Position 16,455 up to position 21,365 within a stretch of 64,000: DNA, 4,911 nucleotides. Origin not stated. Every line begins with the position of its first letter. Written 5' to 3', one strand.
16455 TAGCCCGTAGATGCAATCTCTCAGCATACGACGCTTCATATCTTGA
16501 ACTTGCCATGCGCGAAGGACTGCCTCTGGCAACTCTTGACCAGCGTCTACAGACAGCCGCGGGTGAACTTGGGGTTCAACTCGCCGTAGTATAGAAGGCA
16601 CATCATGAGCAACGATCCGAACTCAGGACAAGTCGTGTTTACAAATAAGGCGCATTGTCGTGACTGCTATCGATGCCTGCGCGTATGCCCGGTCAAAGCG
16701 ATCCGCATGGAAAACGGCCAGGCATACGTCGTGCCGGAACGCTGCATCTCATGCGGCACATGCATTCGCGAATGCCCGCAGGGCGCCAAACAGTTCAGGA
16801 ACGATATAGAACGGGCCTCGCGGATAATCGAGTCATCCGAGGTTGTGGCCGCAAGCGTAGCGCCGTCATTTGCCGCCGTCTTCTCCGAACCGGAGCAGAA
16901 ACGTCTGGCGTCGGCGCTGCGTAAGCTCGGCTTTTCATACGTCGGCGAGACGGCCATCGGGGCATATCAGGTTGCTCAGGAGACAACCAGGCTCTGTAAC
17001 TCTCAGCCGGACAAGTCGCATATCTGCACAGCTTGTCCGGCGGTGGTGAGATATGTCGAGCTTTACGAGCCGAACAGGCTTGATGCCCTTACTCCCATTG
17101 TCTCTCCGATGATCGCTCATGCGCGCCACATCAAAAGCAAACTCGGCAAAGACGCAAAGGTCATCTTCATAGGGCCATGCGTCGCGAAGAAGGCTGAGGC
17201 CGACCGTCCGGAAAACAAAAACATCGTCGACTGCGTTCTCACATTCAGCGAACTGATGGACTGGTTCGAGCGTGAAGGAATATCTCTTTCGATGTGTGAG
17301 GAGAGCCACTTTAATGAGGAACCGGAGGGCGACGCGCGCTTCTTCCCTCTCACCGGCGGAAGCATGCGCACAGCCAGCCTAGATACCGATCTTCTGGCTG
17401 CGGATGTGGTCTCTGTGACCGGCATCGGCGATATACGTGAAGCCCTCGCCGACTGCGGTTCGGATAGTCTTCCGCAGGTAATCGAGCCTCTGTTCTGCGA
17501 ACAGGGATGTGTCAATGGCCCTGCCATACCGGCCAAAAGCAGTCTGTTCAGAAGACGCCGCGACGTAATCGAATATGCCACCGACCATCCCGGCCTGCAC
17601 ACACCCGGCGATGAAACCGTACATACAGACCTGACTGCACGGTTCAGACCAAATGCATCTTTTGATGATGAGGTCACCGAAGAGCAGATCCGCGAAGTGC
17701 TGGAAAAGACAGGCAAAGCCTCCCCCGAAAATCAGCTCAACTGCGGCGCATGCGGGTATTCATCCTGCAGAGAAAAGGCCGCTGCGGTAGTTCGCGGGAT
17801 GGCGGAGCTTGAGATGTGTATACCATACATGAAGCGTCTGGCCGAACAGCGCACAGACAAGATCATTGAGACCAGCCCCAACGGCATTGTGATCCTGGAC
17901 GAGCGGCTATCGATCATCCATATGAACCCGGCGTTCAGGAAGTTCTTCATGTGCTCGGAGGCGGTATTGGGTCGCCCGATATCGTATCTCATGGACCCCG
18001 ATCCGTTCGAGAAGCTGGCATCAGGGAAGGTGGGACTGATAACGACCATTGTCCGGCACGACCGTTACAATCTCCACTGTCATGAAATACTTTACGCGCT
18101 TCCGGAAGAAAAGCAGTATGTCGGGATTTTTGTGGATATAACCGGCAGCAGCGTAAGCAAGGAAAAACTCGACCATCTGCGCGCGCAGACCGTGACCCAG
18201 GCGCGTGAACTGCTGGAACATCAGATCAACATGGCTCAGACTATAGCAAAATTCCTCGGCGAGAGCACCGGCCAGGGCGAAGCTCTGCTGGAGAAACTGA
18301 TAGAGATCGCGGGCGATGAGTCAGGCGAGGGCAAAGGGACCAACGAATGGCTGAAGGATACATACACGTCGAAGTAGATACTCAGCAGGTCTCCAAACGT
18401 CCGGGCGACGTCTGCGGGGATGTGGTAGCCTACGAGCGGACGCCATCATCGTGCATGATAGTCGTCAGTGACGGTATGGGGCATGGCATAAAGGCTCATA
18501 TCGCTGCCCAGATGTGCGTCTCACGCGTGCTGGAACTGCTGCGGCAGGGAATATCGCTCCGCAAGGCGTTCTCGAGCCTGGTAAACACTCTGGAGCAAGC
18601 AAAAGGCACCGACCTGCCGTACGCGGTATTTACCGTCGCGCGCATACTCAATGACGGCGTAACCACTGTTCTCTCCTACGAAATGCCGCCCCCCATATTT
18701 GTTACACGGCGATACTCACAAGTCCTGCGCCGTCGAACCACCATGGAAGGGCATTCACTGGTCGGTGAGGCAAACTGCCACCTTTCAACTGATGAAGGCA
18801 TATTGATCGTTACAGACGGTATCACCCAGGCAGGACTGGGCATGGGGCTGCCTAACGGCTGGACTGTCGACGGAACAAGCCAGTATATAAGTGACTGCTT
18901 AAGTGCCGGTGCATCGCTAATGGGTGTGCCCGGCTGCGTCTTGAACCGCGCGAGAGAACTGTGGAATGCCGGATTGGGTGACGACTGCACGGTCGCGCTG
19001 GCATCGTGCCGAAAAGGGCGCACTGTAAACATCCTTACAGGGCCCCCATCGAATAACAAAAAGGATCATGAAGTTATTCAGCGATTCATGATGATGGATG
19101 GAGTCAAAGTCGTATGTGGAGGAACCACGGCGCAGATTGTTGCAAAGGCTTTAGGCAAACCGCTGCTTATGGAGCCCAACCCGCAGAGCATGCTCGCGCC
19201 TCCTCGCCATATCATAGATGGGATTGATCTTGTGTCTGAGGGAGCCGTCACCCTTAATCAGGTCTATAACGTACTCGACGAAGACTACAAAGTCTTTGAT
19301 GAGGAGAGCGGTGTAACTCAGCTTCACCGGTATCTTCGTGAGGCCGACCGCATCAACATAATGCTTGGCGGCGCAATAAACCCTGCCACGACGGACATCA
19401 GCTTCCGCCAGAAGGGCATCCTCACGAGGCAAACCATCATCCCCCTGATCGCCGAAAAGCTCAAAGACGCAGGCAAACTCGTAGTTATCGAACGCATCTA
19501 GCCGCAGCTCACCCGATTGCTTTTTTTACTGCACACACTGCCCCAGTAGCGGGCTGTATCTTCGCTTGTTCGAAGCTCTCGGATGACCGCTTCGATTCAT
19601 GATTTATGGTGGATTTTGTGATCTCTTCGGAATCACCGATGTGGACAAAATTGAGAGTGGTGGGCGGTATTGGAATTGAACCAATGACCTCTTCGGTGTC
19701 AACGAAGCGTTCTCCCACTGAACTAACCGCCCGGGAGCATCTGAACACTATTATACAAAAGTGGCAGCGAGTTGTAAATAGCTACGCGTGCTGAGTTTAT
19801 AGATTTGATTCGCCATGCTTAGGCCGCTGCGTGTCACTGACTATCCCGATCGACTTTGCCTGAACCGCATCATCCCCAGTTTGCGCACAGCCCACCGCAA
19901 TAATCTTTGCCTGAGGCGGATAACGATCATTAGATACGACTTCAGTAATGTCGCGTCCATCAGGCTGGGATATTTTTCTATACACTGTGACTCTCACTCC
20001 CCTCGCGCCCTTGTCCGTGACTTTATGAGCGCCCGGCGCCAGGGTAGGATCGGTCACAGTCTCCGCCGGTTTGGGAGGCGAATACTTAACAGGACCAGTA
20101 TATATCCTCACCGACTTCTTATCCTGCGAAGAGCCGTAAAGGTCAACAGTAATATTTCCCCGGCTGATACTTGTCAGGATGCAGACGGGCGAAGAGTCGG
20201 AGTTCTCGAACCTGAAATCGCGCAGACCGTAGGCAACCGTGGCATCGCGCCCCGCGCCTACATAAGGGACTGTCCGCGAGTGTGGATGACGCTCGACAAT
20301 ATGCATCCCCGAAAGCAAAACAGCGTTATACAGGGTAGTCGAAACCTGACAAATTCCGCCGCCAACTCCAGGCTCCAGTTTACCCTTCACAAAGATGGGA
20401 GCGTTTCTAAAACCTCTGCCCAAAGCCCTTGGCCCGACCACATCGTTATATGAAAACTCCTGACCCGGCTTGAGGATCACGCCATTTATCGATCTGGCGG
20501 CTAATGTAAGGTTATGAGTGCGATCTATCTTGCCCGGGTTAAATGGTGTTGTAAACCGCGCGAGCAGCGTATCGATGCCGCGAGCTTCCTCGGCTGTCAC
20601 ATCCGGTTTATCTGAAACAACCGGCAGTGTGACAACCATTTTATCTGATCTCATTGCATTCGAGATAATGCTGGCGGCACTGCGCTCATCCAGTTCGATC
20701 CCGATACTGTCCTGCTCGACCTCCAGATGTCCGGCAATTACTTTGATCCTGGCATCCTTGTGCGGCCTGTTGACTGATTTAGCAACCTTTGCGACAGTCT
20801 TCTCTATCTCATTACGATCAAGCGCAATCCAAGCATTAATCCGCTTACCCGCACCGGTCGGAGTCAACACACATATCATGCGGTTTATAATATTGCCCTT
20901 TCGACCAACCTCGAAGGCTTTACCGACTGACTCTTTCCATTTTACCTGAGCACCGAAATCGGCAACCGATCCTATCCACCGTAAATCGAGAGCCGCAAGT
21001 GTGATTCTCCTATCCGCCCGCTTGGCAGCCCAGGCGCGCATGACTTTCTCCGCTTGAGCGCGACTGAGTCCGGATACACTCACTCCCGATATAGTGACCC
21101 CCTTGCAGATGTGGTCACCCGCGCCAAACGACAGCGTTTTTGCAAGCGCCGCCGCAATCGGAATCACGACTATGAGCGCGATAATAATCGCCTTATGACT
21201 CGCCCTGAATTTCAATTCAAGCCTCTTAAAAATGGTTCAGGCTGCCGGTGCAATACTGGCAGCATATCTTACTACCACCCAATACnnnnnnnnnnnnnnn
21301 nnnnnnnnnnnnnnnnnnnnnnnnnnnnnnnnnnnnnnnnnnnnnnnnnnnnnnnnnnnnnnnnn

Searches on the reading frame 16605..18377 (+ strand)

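Call 8: search_protein_families(library=pfam, proteins=[window:16605-18377:+], max_evalue=0.001)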
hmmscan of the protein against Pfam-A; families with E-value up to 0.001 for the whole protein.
window:16605-18377:+ (590 aa): 14 families
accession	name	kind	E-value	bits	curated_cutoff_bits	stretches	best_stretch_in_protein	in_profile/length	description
PF02906.19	Fe_hyd_lg_C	-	4.1e-51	174.4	22.1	1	80-306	2-245/245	Iron only hydrogenase large subunit, C-terminal domain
PF04060.18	FeS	-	2.6e-12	46.7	23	1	377-407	3-33/33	Putative Fe-S cluster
PF13237.11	Fer4_10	-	4.7e-09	36.5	25.5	1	13-58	4-53/53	4Fe-4S dicluster domain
PF12838.12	Fer4_7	-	3.2e-08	34.3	27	1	17-61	1-52/52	4Fe-4S dicluster domain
PF00037.32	Fer4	-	6e-08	32.6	21.1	1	41-61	2-22/24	4Fe-4S binding domain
PF13187.11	Fer4_9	-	1.3e-07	32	27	1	17-61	1-51/52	4Fe-4S dicluster domain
PF13188.13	PAS_8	-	7.1e-07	29.4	21.8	1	418-471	4-55/65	PAS domain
PF13426.13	PAS_9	-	1.1e-05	26.1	27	1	425-513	1-102/103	PAS domain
PF25160.1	LdpA_Fe-S-bd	-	1.5e-05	25.1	27.6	1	20-60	4-41/49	LdpA Fe-S cluster-binding domain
PF13484.11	Fer4_16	-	2.4e-05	25.5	30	0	17-36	1-20/66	4Fe-4S double cluster binding domain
PF12837.12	Fer4_6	-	8.8e-05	22.7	25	1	41-61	3-23/24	4Fe-4S binding domain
PF14697.11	Fer4_21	-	0.00019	21.9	35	0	10-35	33-59/59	4Fe-4S dicluster domain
PF00989.32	PAS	-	0.00039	20.8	22.6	1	417-464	3-51/113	PAS fold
PF12797.12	Fer4_2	-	0.00063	20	24.5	1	41-58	4-21/22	4Fe-4S binding domain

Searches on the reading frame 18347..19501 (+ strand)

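Call 8: search_protein_families(library=pfam, proteins=[window:18347-19501:+], max_evalue=0.001)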
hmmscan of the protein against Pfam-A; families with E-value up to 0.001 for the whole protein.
window:18347-19501:+ (384 aa): 2 families
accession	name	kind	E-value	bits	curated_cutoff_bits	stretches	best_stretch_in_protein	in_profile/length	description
PF07228.17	SpoIIE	-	1.4e-11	45.1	25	1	35-219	4-189/192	Stage II sporulation protein E (SpoIIE)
PF13672.11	PP2C_2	-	0.00012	22.1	24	0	20-83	9-77/209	Protein phosphatase 2C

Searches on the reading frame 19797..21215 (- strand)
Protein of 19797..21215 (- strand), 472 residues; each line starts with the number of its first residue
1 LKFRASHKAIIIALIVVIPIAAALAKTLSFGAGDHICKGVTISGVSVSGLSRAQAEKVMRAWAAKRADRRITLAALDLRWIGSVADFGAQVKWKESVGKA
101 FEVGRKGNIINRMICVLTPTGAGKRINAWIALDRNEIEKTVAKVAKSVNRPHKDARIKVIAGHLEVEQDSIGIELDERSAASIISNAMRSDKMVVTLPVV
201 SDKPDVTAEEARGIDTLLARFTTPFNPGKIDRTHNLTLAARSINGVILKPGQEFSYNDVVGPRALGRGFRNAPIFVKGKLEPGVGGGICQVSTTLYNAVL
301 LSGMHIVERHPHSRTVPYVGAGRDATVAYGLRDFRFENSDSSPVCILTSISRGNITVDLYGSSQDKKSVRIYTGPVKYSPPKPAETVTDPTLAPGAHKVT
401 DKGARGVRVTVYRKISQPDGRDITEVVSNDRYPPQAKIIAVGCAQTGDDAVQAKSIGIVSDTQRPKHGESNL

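Call 7: search_protein_families(library=ncbifam, proteins=[window:19797-21215:-], max_evalue=0.01)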
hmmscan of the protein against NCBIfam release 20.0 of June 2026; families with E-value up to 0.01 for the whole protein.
window:19797-21215:- (472 aa): 3 families
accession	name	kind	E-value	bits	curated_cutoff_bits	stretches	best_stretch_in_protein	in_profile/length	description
NF033128.2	vanW-gen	equivalog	3.6e-19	69.4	365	1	231-379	69-222/271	glycopeptide resistance accessory protein VanW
NF033123.1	vanW-G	exception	2.9e-14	53.4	600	1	229-346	67-189/273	glycopeptide resistance accessory protein VanW-G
NF033122.1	vanW-B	exception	1.3e-10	41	610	1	232-378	71-222/275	glycopeptide resistance accessory protein VanW-B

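Call 8: search_protein_families(library=pfam, proteins=[window:19797-21215:-], max_evalue=0.001)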
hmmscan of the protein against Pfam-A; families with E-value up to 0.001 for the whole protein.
window:19797-21215:- (472 aa): 3 families
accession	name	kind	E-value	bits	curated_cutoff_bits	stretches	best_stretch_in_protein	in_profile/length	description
PF04294.18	VanW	-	2e-50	170.1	27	1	232-360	2-130/130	VanW like protein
PF12229.13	PG_binding_4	-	4.6e-16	59.5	22.1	1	84-191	5-111/117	Putative peptidoglycan binding domain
PF07501.17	G5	-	3e-08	34.2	23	1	381-442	11-73/75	G5 domain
